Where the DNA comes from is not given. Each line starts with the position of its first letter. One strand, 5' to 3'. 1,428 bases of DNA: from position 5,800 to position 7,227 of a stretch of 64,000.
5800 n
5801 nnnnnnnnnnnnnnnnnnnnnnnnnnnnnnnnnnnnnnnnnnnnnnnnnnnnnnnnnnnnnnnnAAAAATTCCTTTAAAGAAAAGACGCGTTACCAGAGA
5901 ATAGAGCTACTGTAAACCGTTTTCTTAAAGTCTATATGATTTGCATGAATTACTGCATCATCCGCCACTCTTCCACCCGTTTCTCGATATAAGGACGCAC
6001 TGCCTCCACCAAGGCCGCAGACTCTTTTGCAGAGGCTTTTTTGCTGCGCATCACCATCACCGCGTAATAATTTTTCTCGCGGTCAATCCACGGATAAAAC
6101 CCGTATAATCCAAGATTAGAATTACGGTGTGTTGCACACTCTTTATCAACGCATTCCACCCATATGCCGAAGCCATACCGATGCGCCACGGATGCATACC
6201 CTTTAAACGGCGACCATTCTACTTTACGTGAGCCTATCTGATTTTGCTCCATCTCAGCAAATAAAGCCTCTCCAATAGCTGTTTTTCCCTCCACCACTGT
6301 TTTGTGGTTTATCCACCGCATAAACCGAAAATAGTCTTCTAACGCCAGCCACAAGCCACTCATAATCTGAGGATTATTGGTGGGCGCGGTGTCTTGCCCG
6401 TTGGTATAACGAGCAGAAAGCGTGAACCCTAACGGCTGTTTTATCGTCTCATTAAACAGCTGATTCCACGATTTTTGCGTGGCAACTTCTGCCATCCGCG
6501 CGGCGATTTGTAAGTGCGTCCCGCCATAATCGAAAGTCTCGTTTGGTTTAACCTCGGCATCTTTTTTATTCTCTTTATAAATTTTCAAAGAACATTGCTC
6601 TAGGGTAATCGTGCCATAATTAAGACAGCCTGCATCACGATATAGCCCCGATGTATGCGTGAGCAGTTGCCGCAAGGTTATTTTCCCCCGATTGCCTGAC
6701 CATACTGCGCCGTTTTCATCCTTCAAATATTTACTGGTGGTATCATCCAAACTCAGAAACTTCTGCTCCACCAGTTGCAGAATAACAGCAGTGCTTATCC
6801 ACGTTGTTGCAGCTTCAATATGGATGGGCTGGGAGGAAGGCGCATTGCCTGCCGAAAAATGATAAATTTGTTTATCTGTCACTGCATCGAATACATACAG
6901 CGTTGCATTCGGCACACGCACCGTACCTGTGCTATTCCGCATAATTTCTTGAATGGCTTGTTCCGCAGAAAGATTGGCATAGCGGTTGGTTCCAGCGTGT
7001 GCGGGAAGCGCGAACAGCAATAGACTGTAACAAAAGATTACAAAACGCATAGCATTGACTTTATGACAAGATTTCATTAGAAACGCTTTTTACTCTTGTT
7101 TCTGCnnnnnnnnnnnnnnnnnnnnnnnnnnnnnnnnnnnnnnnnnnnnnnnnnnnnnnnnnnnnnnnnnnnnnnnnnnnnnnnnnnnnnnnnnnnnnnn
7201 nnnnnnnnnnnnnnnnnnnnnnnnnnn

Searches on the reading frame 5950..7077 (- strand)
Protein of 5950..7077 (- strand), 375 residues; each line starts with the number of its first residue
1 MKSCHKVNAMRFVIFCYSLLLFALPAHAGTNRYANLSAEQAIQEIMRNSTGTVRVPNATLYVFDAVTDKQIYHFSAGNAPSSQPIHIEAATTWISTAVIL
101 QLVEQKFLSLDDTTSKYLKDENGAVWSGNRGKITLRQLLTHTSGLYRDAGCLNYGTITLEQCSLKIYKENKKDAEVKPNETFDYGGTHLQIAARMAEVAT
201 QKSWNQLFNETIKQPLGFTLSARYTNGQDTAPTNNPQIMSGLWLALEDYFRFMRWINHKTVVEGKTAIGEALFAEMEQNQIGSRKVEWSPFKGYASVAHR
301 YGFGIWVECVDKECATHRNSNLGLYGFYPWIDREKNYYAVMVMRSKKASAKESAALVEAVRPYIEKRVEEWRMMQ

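Call 45: search_protein_families(library=pfam, proteins=[window:5950-7077:-], max_evalue=0.0001)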
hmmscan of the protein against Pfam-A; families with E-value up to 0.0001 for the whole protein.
window:5950-7077:- (375 aa): 1 family
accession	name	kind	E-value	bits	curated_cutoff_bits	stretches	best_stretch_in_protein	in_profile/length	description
PF00144.29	Beta-lactamase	-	5.4e-19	69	27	1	95-352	61-319/329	Beta-lactamase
